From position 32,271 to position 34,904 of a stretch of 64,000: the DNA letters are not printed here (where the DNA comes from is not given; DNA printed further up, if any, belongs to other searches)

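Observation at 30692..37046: Contiguous tRNA-modification island: ThiI-like THUMP protein, U32/TrhP-like, E1-like UbaA, NcsA/TtuA and a GG-terminated SAMP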

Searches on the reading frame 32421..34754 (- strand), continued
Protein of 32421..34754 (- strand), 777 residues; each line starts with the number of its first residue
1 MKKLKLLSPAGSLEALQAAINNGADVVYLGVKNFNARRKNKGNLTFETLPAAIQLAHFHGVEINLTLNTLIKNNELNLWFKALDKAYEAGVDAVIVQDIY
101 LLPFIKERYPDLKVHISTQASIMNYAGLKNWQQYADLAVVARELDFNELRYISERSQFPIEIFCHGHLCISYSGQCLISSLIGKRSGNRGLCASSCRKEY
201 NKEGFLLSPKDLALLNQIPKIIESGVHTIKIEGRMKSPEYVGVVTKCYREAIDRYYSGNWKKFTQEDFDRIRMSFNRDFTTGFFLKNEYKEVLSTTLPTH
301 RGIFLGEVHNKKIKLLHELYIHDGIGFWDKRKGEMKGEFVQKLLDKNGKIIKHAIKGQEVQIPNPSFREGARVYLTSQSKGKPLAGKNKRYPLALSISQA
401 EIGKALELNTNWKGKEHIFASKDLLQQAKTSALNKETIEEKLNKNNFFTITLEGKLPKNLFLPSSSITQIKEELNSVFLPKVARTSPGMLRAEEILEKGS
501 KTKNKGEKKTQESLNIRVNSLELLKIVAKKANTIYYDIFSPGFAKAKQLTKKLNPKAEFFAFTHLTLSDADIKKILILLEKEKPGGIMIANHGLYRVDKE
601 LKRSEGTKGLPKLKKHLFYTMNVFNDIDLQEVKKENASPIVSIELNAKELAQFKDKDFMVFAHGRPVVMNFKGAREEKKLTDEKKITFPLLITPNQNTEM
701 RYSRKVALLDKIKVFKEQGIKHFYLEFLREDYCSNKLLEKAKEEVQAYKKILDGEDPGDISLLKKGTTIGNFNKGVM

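Call 14: find_encoding_contigs(protein=P0073, flank=10000, max_places=2)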
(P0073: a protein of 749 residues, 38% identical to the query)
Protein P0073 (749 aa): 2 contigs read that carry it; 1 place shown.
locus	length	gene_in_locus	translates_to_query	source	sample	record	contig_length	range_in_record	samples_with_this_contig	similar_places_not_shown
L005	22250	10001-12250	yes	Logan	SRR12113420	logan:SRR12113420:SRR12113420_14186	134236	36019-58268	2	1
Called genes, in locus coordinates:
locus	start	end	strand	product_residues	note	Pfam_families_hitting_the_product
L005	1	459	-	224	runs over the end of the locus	PF01209:Ubie_methyltran (weak), PF13489:Methyltransf_23, PF13847:Methyltransf_31, PF08241:Methyltransf_11, PF08242:Methyltransf_12, PF13649:Methyltransf_25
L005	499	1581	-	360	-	PF00106:adh_short (faint), PF01073:3Beta_HSD, PF01370:Epimerase, PF16363:GDP_Man_Dehyd (weak), PF02719:Polysacc_synt_2, PF04321:RmlD_sub_bind, PF07993:NAD_binding_4, PF16363:GDP_Man_Dehyd, +1 more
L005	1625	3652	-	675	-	PF00483:NTP_transferase, PF12804:NTP_transf_3, PF03721:UDPG_MGDP_dh_N, PF00984:UDPG_MGDP_dh, PF03720:UDPG_MGDP_dh_C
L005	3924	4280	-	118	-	PF09685:MamF_MmsF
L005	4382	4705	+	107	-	-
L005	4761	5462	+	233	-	PF00483:NTP_transferase, PF12804:NTP_transf_3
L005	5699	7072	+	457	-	PF02878:PGM_PMM_I, PF02879:PGM_PMM_II, PF02880:PGM_PMM_III, PF00408:PGM_PMM_IV (weak)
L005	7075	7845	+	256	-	PF00459:Inositol_P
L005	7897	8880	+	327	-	PF01380:SIS (faint), PF10432:bact-PGI_C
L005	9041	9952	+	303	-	PF00557:Peptidase_M24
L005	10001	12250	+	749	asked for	PF01136:Peptidase_U32, PF12392:DUF3656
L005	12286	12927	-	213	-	PF09335:VTT_dom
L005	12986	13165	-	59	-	-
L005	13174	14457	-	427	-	PF13393:tRNA-synt_His, PF03129:HGTP_anticodon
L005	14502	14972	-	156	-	PF13419:HAD_2, PF00702:Hydrolase (weak), PF13242:Hydrolase_like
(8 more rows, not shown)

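Call 17: find_related_loci(query=A1, collection=genome_contigs, flank=10000)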
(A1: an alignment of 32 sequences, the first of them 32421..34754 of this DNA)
Query A1 (777 aa) in genome_contigs; peptide patterns used: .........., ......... (x = any residue, [..] = any of these).
252 stretches matched a pattern; 197 encode a relative of the query (tblastn E <= 1e-3); the best 80 are kept; 80 distinct loci.
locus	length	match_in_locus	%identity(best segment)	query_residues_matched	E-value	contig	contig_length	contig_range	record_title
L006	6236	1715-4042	60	3-777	0e+0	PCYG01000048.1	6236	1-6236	MAG: Candidatus Woesearchaeota archaeon CG10_big_fil_rev_8_21_14_0_10_32_24 CG10_8_21_14_0.10_scaffold_17089_c, whole ge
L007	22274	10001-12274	60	2-777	0e+0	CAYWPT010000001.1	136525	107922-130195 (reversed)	MAG TPA_asm: uncultured Methanosarcinales archaeon isolate SRP200020_co5_127 genome assembly, contig: NODE_142_length_13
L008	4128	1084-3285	44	1-776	0e+0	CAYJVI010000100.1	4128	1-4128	MAG TPA_asm: uncultured Methanosarcinales archaeon isolate ERP125453_co1_290 genome assembly, contig: NODE_30172_length_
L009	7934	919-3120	44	1-776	0e+0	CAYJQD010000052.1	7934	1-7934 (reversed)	MAG TPA_asm: uncultured Methanosarcinales archaeon isolate ERP125453_co1_474 genome assembly, contig: NODE_11318_length_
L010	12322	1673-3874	43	1-776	0e+0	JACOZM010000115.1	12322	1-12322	MAG: Candidatus Woesearchaeota archaeon isolate NC_groundwater_205_Ag_S-0.1um_36_6 S4_GD2017_2_S1_scaffold_3889, whole g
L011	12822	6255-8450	44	3-776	1e-180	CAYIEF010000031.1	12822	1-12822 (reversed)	MAG TPA_asm: uncultured Methanosarcinales archaeon isolate ERP119705_co19_172 genome assembly, contig: NODE_4727_length_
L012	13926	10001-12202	43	1-776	1e-180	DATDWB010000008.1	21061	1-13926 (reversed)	MAG TPA_asm: Candidatus Nanoarchaeia archaeon isolate SMAG_U8099 k141_1448298, whole genome shotgun sequence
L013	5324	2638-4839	43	1-776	3e-180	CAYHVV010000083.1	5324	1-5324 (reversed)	MAG TPA_asm: uncultured Methanosarcinales archaeon isolate ERP119705_co15_611 genome assembly, contig: NODE_20643_length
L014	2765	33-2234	42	1-776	0e+0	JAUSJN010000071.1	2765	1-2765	MAG: Nanoarchaeota archaeon isolate E14_metabat.bin.302 E14_k141_428297, whole genome shotgun sequence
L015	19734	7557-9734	41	3-776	2e-174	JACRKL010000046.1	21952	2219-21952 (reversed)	MAG: Candidatus Woesearchaeota archaeon isolate NC_groundwater_1854_Pr3_B-0.1um_45_49 SR-2_scaffold_141_1827592, whole g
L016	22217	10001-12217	42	1-777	1e-171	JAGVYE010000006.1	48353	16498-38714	Candidatus Woesearchaeota archaeon isolate RIFCSPHIGHO2_02_FULL_38_13 rifcsphigho2_02_scaffold_4050, whole genome shotgu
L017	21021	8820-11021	44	1-776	0e+0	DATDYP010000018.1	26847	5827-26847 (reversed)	MAG TPA_asm: Candidatus Nanoarchaeia archaeon isolate SMAG_U8168 k141_1051148, whole genome shotgun sequence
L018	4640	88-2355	41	4-776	1e-175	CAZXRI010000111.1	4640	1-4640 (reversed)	MAG TPA_asm: uncultured Methanosarcinales archaeon isolate SRP062349_co5_102 genome assembly, contig: NODE_14757_length_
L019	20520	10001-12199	41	1-776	3e-169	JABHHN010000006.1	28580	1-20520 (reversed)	MAG: archaeon isolate SI037_bin40 k141_179638, whole genome shotgun sequence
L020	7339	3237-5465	41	1-777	3e-168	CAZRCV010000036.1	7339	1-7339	MAG TPA_asm: uncultured Methanosarcinales archaeon isolate SRP269290_co2_422 genome assembly, contig: NODE_14317_length_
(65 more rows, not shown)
